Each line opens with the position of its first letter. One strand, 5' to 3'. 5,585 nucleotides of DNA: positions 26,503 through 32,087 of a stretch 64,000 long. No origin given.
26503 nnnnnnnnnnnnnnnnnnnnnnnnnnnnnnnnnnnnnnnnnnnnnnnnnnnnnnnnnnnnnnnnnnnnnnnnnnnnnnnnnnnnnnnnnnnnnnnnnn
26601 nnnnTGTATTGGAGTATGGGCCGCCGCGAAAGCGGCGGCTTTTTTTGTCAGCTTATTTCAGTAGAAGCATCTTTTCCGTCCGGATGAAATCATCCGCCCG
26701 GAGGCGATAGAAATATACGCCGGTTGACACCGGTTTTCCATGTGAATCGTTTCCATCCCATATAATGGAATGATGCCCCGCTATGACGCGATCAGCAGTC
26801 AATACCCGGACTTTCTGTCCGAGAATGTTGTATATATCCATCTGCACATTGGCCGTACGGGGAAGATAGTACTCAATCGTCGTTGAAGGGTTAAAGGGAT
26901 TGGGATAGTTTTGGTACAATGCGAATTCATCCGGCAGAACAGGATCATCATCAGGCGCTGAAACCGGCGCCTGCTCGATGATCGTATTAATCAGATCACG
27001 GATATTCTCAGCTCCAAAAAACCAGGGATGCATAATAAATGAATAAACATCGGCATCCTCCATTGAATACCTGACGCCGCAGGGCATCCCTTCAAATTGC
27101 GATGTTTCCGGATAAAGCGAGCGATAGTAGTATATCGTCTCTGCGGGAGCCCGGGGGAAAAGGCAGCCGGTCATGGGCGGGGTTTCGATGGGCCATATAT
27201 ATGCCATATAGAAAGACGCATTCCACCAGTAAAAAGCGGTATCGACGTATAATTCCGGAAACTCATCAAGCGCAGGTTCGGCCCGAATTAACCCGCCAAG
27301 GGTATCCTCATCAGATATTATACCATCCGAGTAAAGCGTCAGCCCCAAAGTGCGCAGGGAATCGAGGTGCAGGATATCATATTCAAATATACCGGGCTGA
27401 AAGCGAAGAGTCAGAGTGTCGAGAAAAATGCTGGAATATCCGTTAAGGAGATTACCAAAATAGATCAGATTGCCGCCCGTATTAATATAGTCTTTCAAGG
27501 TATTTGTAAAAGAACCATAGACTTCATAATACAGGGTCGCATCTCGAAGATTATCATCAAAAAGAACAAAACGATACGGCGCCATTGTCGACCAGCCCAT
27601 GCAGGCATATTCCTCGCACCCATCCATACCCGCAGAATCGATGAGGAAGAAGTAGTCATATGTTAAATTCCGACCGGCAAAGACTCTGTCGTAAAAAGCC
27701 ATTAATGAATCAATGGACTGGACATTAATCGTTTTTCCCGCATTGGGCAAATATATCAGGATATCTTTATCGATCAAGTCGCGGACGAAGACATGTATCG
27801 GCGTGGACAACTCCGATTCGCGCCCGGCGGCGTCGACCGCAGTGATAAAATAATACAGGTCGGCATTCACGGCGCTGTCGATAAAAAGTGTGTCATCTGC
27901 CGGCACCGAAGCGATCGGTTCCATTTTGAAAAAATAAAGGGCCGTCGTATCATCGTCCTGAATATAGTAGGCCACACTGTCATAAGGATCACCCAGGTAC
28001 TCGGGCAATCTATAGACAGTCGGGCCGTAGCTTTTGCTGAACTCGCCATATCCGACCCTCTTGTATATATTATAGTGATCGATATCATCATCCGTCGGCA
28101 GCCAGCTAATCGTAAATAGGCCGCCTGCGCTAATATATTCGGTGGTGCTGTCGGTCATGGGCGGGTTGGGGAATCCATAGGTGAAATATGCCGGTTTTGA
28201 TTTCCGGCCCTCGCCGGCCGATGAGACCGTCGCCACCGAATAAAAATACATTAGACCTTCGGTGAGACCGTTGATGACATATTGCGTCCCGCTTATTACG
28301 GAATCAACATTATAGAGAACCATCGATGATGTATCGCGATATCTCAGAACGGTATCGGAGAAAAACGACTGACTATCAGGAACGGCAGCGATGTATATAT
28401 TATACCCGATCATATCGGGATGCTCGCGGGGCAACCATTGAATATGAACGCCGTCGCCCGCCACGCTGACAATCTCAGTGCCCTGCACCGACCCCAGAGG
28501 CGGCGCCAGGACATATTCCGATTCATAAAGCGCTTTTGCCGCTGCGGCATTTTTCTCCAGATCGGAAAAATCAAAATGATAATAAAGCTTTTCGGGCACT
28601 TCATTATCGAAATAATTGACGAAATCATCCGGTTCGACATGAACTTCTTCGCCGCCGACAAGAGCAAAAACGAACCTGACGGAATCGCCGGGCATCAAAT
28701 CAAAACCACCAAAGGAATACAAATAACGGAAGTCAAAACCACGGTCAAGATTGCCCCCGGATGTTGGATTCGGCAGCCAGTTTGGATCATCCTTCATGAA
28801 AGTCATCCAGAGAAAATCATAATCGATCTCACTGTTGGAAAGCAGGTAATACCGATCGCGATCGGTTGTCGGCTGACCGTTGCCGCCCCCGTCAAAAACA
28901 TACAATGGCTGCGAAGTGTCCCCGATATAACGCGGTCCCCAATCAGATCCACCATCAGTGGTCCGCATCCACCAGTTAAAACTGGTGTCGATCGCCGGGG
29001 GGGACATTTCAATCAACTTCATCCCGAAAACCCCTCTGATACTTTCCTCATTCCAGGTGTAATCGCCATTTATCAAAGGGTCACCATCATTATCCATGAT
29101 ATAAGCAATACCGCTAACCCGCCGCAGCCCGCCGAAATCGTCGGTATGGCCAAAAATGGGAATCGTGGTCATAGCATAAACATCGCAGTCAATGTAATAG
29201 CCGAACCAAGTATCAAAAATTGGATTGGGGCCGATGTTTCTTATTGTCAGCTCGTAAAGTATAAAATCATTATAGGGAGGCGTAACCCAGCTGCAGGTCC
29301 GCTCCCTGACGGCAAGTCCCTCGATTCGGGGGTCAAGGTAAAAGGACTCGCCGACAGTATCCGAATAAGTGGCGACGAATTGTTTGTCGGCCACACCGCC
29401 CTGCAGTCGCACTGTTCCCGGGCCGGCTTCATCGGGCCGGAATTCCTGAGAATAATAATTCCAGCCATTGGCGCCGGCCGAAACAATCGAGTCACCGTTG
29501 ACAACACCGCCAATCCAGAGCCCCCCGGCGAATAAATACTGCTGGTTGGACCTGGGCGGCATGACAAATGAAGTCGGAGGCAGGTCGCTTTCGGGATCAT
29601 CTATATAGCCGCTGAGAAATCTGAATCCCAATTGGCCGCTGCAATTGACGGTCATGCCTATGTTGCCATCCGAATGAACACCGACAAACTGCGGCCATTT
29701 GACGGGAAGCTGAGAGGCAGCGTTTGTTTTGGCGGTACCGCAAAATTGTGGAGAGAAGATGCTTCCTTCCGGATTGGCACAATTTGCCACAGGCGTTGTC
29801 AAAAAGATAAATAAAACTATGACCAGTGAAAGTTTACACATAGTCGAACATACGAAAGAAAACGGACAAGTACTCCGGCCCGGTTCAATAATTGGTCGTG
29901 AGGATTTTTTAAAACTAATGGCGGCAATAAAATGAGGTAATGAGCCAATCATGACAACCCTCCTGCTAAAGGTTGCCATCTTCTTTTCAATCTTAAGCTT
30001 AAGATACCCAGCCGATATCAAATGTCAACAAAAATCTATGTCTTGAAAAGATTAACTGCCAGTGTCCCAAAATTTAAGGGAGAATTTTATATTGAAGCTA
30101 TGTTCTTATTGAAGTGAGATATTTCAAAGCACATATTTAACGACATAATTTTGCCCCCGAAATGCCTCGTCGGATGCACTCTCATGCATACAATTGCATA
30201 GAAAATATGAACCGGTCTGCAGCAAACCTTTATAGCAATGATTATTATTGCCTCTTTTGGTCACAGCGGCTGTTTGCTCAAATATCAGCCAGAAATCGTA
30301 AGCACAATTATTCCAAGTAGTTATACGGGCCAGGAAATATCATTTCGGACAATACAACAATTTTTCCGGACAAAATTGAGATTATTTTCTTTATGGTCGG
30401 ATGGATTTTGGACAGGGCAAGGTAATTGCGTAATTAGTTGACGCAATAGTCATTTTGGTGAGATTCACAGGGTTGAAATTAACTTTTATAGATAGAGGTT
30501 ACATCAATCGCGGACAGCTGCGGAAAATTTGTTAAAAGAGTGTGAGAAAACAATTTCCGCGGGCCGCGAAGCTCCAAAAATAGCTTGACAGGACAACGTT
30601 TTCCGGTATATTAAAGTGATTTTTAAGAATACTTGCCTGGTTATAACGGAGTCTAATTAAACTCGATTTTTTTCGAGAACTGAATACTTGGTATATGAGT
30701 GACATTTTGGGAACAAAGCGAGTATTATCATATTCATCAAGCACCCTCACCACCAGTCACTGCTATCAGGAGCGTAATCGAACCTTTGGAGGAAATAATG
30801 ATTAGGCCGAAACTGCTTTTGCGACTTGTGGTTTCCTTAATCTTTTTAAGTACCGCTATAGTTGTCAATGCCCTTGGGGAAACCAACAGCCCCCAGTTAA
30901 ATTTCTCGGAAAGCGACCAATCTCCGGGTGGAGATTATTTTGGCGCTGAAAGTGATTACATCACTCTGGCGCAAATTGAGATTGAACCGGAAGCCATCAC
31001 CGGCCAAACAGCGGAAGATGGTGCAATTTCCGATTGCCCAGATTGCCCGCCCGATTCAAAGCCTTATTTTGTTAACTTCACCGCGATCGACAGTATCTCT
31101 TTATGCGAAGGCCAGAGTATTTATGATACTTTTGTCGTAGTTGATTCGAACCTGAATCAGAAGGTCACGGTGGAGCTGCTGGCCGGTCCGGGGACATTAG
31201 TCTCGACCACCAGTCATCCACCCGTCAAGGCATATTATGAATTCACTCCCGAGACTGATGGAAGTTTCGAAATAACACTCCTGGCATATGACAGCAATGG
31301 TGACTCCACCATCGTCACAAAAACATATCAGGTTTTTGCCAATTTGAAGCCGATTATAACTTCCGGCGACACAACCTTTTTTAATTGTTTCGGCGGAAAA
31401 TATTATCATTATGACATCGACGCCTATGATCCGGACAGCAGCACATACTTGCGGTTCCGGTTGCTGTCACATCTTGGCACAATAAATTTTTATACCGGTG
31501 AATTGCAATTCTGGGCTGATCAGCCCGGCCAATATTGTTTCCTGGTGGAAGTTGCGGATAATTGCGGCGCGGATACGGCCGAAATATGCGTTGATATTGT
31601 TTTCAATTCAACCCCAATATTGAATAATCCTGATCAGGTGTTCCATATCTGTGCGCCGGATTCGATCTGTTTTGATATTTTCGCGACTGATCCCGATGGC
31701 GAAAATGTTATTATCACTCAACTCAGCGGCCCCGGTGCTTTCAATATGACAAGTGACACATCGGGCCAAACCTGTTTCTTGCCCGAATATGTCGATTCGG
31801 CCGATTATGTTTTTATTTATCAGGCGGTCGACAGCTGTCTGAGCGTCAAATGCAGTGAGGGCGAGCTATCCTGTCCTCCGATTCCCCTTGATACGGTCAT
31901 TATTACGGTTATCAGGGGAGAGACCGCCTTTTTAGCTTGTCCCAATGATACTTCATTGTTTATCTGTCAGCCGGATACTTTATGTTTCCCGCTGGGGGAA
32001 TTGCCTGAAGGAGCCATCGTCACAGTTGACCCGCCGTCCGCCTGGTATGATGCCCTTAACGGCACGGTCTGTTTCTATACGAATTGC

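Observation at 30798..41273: Giant (about 3,491 aa) cysteine-rich Ig-like repeat protein exported by T9SS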

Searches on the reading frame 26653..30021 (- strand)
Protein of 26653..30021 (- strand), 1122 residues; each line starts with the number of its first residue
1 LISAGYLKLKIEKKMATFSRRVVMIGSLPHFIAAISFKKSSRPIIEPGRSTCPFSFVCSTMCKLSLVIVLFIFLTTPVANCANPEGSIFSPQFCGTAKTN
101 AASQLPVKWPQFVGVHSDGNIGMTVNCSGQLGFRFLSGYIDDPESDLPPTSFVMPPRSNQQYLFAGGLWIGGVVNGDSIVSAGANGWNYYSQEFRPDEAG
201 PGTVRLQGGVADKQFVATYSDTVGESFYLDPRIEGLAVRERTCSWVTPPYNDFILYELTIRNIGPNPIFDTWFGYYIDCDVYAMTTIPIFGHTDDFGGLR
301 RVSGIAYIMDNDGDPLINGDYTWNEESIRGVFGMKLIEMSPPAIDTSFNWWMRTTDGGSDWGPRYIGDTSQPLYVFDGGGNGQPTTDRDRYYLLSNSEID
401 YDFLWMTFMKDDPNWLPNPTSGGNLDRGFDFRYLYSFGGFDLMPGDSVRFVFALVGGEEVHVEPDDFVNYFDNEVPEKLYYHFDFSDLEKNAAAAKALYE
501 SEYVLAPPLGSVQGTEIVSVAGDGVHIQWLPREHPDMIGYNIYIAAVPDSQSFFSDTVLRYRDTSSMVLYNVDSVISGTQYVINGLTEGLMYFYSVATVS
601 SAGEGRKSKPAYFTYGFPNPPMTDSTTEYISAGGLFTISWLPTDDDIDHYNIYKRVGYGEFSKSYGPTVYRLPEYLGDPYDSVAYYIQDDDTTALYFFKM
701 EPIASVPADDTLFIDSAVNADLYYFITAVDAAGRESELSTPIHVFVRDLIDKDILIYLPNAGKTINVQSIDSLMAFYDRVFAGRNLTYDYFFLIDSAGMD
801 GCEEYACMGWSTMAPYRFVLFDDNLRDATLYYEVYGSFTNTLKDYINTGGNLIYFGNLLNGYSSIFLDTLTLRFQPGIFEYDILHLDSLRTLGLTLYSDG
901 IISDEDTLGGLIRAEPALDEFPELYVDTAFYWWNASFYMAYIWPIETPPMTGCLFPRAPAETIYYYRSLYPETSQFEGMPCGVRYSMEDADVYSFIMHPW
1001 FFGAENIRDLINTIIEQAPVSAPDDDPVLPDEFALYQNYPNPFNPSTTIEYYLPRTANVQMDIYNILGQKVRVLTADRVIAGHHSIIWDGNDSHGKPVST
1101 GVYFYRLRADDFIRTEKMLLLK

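Call 34: search_protein_families(library=pfam, proteins=[window:26653-30021:-], max_evalue=0.001)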
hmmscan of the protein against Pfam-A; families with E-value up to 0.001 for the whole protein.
window:26653-30021:- (1122 aa): 4 families
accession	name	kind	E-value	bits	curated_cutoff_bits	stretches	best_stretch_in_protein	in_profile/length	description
PF00041.27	fn3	-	2.4e-09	37.7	25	1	512-613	3-83/84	Fibronectin type III domain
PF13860.13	FlgD_ig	-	5.3e-09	36.4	27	1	1047-1109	12-75/79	FlgD Ig-like domain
PF18962.6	Por_Secre_tail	-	6e-05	23.7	27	1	1039-1113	2-68/75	Secretion system C-terminal sorting domain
PF13585.12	CHU_C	-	0.00026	21.5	27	0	1054-1109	24-72/86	CHU_C Type IX secretion signal domain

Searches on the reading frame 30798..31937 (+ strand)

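Call 31: search_protein_families(library=pfam, proteins=[window:30798-31937:+], max_evalue=1)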
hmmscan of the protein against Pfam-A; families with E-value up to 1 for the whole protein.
window:30798-31937:+ (380 aa): 3 families
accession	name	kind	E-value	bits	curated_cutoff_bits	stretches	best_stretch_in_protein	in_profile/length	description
PF17963.7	Big_9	-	0.00071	20.9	23.6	1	270-346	1-77/89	Bacterial Ig domain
PF22352.2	K319L-like_PKD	-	0.028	14.9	27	1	233-261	49-78/84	K319L-like, PKD domain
PF02807.20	ATP-gua_PtransN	-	0.097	13.6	25.7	0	274-296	37-59/67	ATP:guanido phosphotransferase, N-terminal domain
